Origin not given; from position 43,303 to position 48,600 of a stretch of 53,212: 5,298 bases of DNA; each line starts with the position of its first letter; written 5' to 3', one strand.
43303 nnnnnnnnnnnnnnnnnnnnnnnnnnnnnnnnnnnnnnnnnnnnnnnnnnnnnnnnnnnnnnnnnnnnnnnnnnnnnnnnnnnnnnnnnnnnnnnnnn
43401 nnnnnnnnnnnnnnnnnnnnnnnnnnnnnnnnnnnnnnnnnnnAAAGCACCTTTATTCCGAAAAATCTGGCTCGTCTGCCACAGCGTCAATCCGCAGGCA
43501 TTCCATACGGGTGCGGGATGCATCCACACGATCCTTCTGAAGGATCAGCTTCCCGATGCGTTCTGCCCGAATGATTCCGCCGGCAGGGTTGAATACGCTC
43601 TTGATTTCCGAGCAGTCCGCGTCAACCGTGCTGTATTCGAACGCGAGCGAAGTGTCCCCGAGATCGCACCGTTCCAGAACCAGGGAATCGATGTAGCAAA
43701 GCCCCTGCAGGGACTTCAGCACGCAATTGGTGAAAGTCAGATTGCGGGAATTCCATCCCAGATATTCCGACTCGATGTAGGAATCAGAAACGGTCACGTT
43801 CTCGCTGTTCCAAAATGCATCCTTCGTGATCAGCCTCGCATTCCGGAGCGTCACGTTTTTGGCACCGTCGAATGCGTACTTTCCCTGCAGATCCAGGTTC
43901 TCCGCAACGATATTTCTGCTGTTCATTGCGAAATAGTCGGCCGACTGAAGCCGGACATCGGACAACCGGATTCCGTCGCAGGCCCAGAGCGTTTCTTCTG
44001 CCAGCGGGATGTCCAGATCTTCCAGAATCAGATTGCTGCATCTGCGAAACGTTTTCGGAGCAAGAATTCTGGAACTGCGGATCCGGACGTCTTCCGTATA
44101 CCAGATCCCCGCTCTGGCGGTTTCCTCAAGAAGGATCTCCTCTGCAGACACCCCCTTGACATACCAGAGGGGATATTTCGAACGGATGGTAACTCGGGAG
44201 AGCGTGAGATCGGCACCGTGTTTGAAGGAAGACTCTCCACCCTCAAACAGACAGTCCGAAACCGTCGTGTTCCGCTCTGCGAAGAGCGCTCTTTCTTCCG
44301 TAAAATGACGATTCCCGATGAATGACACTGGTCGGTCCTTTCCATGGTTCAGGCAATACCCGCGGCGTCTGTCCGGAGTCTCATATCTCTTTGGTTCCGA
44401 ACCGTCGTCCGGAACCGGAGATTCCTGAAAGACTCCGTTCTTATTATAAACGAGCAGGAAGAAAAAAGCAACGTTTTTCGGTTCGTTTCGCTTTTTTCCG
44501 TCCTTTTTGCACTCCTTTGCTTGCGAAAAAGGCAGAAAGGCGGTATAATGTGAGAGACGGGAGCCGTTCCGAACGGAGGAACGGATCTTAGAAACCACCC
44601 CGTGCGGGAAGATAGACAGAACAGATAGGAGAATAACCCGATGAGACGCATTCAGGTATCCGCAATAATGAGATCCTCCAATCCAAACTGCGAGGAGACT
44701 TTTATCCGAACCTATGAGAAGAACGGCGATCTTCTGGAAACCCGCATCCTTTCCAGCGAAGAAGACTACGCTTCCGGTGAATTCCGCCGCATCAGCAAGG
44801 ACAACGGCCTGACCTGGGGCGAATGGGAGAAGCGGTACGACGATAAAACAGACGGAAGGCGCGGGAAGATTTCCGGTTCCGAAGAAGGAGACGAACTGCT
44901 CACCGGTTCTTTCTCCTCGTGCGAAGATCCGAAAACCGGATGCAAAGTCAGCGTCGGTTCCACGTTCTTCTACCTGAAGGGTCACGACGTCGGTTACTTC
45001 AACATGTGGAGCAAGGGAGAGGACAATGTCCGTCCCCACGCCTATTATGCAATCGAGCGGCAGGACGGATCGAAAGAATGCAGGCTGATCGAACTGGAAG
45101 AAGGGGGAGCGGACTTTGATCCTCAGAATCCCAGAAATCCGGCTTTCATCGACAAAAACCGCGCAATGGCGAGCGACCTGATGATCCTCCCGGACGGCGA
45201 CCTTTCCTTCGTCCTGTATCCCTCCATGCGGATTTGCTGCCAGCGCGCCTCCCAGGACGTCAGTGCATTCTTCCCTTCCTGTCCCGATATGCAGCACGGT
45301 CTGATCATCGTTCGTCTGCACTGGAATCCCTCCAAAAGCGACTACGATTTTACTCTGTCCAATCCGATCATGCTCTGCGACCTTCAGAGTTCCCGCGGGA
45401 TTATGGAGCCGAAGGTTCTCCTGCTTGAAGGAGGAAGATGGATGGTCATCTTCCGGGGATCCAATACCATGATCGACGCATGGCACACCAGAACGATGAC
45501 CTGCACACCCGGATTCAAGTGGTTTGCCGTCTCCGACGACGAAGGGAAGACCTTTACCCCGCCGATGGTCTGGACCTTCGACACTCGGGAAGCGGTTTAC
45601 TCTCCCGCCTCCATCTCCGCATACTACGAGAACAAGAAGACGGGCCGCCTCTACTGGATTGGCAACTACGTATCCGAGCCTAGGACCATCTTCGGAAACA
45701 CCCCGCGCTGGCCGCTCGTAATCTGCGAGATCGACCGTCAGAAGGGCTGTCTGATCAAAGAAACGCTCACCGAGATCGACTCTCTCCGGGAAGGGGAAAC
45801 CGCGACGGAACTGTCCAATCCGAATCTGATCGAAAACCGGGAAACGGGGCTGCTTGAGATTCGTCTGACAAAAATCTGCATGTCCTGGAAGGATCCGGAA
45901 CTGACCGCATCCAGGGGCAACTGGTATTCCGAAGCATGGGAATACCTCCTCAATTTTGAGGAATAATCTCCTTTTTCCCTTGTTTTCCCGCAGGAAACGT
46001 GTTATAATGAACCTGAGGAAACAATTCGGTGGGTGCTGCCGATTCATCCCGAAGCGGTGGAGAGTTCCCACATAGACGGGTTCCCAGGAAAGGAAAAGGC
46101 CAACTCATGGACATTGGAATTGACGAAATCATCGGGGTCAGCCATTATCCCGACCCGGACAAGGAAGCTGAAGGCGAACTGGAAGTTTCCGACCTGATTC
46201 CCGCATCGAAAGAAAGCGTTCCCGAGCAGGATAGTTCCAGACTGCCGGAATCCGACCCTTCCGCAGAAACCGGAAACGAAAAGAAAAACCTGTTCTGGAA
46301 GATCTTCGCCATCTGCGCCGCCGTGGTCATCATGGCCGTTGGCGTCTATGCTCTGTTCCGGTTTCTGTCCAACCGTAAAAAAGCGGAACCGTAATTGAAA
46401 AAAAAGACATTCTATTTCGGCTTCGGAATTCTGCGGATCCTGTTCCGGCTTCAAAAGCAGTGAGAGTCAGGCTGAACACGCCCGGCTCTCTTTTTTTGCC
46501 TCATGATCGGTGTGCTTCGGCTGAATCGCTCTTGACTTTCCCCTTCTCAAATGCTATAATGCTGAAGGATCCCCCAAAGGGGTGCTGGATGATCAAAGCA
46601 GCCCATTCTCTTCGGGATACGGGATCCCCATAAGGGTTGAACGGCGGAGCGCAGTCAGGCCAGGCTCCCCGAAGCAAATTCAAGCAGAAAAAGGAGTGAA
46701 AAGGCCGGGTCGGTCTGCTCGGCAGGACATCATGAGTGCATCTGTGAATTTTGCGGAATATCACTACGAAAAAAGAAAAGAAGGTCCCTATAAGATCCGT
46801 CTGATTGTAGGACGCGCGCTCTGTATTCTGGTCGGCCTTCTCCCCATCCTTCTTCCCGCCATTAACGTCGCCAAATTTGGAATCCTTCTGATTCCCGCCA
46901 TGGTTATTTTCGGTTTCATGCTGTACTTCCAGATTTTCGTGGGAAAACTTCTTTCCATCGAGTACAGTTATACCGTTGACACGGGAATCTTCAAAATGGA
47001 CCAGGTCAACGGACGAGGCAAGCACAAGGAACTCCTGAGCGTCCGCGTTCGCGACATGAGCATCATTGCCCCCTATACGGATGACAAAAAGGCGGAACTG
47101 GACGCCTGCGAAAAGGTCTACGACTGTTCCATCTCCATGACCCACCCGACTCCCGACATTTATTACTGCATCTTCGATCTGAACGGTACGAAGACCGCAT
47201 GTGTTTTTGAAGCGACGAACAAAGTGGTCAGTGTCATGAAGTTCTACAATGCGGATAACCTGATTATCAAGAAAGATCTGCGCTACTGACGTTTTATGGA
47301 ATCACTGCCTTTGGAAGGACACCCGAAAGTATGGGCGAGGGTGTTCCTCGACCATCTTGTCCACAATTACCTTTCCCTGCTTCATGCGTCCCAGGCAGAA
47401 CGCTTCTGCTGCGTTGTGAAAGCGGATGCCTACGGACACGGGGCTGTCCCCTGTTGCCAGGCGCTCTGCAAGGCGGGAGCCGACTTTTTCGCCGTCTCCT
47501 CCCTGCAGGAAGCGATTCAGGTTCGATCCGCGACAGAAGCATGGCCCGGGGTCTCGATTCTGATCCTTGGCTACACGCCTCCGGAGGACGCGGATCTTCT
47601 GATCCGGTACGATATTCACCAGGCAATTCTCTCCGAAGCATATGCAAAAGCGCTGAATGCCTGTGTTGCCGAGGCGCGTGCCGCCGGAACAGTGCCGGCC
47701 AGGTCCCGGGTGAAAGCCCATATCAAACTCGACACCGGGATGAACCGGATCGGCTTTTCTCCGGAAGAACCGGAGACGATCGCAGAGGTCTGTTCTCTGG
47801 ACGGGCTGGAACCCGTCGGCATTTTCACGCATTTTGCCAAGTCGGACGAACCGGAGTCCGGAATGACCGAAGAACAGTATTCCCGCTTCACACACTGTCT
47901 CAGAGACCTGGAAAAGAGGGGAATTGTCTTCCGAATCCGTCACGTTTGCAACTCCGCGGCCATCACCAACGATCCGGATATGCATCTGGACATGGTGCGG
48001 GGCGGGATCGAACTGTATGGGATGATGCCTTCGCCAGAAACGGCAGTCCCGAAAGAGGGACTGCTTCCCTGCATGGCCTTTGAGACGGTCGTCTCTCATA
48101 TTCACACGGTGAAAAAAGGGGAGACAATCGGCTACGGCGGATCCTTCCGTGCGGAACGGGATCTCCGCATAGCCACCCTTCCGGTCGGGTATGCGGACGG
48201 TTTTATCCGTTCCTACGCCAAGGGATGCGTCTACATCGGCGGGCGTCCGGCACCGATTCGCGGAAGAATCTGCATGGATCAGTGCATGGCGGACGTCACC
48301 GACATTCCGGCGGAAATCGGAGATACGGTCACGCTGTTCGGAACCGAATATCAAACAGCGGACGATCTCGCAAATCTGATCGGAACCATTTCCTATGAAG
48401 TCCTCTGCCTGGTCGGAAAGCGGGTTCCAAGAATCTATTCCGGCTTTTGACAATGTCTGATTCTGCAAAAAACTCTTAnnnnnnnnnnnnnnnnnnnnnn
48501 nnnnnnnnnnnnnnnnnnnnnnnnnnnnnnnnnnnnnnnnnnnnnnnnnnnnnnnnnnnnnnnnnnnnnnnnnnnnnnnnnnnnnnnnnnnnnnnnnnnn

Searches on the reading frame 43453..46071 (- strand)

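Call 15: search_protein_families(library=pfam, proteins=[window:43453-46071:-], max_evalue=0.0001)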
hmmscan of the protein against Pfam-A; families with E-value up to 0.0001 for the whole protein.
window:43453-46071:- (872 aa): 1 family
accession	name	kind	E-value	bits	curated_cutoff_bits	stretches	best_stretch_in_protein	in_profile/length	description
PF12541.14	DUF3737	-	4.2e-104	348.1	23.9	1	585-855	3-273/275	Protein of unknown function (DUF3737)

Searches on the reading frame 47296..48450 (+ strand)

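Call 15: search_protein_families(library=pfam, proteins=[window:47296-48450:+], max_evalue=0.0001)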
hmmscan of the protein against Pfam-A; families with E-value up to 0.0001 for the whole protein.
window:47296-48450:+ (384 aa): 2 families
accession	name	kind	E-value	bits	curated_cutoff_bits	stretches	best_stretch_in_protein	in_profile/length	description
PF01168.26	Ala_racemase_N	-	5e-62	209.9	24.1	1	18-245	3-220/220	Alanine racemase, N-terminal domain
PF00842.27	Ala_racemase_C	-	3.7e-45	153.1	25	1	260-381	2-127/127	Alanine racemase, C-terminal domain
